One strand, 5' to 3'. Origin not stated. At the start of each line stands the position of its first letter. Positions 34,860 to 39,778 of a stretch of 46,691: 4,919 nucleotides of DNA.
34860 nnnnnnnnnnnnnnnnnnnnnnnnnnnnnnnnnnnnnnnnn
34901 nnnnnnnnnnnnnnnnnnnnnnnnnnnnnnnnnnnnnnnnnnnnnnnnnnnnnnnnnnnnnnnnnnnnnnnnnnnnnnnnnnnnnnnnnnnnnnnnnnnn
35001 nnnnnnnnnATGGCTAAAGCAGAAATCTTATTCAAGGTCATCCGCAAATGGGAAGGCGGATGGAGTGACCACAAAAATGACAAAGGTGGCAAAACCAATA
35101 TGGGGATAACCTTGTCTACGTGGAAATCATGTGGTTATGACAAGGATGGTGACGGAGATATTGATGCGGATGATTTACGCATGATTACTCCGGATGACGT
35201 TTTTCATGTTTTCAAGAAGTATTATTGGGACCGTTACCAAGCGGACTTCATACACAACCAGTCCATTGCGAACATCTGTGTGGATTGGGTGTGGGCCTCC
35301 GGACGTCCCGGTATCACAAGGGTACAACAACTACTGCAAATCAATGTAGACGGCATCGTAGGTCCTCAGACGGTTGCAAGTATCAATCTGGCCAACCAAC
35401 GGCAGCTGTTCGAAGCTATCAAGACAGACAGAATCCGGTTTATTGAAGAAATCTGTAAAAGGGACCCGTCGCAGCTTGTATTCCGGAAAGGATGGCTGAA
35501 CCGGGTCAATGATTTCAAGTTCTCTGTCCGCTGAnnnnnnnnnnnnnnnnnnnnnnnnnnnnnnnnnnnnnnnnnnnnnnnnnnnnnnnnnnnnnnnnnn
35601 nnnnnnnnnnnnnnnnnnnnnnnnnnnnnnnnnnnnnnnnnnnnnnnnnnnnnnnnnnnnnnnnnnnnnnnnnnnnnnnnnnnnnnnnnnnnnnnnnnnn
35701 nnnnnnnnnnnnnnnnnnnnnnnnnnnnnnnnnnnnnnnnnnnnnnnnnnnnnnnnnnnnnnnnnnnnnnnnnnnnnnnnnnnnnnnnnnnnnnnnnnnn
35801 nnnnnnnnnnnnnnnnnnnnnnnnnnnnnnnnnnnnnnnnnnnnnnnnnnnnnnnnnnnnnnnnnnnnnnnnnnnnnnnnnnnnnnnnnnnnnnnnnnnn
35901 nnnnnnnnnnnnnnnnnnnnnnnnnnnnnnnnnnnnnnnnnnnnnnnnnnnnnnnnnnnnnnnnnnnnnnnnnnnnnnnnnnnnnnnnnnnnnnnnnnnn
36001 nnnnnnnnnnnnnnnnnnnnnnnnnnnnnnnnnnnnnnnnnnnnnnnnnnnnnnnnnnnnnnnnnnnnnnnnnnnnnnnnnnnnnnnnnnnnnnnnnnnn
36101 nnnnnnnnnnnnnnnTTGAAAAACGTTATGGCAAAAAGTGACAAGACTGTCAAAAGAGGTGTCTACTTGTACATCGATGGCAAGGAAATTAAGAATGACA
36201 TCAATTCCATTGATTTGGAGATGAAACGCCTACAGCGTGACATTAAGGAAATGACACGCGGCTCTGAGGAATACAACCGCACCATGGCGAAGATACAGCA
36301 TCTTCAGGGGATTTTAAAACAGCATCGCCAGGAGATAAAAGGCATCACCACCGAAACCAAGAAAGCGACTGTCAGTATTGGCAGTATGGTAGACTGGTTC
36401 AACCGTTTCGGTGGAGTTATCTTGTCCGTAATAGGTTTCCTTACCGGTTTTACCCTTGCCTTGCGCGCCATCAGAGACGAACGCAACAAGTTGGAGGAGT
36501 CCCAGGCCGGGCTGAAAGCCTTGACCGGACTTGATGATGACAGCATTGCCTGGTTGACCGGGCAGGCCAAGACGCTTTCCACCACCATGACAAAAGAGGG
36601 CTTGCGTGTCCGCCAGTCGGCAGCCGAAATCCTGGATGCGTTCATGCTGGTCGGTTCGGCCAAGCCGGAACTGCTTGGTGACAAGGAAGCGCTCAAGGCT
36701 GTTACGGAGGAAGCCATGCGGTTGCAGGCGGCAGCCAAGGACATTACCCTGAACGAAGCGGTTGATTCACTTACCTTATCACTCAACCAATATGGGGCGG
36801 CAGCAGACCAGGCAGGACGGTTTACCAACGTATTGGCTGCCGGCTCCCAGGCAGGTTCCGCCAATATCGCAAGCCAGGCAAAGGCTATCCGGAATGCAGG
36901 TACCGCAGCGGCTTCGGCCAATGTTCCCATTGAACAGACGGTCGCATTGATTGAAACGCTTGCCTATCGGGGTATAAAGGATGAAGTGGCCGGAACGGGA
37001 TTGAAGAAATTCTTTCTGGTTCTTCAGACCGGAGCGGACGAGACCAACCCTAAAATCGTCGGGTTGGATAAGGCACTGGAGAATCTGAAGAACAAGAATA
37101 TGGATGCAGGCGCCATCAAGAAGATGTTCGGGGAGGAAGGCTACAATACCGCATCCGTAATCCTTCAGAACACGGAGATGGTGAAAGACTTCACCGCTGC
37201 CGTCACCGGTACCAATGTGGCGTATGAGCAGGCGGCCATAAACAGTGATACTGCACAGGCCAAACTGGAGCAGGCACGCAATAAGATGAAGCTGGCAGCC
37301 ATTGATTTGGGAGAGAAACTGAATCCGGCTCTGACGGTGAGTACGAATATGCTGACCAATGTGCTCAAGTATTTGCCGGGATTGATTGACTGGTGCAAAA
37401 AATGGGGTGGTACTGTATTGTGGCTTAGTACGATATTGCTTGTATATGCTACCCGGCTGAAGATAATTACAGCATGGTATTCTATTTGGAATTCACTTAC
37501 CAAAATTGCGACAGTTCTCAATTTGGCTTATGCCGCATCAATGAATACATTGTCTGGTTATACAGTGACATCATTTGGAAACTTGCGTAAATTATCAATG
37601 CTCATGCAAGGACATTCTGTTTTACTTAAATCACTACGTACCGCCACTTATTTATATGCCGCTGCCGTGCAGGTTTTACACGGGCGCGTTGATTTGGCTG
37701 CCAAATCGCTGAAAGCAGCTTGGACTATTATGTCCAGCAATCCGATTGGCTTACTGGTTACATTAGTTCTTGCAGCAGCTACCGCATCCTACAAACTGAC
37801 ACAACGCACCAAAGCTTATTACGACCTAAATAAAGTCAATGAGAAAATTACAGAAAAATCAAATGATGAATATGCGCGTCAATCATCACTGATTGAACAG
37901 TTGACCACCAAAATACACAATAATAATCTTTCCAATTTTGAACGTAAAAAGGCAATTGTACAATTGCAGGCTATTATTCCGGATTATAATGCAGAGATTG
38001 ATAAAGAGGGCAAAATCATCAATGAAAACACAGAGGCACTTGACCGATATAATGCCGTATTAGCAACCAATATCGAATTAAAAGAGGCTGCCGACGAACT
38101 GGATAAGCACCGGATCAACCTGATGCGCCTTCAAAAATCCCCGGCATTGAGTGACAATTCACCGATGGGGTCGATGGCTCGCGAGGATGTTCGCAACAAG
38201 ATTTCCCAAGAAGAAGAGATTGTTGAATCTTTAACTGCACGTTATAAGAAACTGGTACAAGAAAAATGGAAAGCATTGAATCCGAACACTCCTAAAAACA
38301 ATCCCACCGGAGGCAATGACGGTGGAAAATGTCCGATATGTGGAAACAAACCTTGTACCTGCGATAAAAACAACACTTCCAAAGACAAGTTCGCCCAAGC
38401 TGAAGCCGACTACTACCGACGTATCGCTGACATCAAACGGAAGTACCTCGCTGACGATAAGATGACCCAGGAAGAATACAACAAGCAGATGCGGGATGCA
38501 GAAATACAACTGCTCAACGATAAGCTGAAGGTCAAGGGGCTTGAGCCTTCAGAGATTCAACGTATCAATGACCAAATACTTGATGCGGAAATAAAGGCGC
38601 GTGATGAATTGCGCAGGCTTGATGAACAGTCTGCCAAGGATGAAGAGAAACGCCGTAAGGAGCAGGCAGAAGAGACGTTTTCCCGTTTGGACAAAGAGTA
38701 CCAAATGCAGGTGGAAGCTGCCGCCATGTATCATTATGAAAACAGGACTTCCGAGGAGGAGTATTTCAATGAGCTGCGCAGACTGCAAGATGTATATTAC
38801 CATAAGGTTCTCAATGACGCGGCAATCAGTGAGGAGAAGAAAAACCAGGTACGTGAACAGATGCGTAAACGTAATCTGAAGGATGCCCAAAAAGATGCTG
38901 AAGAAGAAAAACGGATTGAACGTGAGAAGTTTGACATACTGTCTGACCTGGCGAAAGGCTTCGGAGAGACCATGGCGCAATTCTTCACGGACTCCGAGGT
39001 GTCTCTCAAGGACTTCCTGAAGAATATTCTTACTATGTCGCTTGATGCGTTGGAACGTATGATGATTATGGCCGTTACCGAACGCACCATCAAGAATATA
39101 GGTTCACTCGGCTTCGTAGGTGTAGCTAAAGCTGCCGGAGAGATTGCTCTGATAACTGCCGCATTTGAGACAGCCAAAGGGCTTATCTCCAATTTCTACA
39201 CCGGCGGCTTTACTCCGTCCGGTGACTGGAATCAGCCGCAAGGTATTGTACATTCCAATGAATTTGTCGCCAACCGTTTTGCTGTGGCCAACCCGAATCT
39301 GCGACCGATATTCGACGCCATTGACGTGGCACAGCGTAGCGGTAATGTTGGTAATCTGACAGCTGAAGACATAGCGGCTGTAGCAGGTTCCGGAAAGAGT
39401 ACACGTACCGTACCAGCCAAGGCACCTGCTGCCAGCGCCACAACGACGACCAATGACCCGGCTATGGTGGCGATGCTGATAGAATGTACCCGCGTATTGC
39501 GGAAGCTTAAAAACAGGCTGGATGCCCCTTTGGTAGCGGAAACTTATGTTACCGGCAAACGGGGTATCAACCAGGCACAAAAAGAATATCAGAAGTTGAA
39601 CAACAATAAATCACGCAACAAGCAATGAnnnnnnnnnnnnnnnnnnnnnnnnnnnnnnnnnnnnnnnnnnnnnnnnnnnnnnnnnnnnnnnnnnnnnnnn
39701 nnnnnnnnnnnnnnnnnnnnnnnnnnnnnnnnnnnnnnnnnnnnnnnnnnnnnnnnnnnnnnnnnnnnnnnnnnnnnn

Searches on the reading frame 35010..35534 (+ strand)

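Call 11: search_protein_families(library=pfam, max_evalue=0.01, proteins=[window:35010-35534:+])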
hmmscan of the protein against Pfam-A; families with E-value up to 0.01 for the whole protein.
window:35010-35534:+ (174 aa): 3 families
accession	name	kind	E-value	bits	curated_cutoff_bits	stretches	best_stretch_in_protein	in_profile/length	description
PF05838.17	Glyco_hydro_108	-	1.6e-22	80.3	21.2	1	9-98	2-85/85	Glycosyl hydrolase 108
PF09374.15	PG_binding_3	-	3.2e-12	46.9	24.6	1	106-166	7-75/76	Predicted Peptidoglycan domain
PF01471.23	PG_binding_1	-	0.0072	16.9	23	1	102-124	34-56/57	Putative peptidoglycan binding domain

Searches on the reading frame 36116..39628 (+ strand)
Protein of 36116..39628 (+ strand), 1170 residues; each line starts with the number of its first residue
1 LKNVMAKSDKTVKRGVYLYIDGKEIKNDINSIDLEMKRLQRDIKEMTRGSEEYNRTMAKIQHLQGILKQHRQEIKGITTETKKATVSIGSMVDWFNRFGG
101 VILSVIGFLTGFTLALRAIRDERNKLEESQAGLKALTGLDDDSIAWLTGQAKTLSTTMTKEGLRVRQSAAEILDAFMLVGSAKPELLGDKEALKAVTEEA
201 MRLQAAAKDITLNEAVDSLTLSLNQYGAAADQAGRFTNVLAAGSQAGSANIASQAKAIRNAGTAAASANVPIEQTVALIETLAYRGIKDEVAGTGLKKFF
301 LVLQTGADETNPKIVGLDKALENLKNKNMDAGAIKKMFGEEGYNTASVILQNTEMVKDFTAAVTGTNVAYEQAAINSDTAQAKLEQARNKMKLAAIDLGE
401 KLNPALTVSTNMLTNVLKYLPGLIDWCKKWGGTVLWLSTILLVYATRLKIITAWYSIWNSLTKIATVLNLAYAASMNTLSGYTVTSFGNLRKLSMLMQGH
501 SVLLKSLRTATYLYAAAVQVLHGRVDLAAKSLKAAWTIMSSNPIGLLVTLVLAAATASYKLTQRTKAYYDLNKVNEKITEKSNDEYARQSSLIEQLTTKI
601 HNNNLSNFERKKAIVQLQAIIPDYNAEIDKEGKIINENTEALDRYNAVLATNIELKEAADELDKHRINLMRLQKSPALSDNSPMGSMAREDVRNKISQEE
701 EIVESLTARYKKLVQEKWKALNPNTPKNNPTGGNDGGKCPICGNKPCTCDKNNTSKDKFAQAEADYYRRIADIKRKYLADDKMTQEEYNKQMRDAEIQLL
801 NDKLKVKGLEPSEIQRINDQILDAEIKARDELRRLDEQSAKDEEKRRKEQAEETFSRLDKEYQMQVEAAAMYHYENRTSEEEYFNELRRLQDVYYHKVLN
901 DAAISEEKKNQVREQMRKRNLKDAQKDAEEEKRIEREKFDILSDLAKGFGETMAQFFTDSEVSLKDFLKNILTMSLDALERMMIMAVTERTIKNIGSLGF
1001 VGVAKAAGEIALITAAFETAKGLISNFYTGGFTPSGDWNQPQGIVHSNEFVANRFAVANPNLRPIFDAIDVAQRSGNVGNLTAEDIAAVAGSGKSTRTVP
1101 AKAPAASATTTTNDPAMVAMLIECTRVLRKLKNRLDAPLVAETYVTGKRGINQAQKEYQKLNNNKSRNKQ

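Call 11: search_protein_families(library=pfam, max_evalue=0.01, proteins=[window:36116-39628:+])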
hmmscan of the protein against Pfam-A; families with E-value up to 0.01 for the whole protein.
window:36116-39628:+ (1170 aa): 1 family
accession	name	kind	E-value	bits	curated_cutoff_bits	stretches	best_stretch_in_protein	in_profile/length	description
PF10145.14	PhageMin_Tail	-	1.7e-21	77.5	33.2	1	160-338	13-200/201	Phage-related minor tail protein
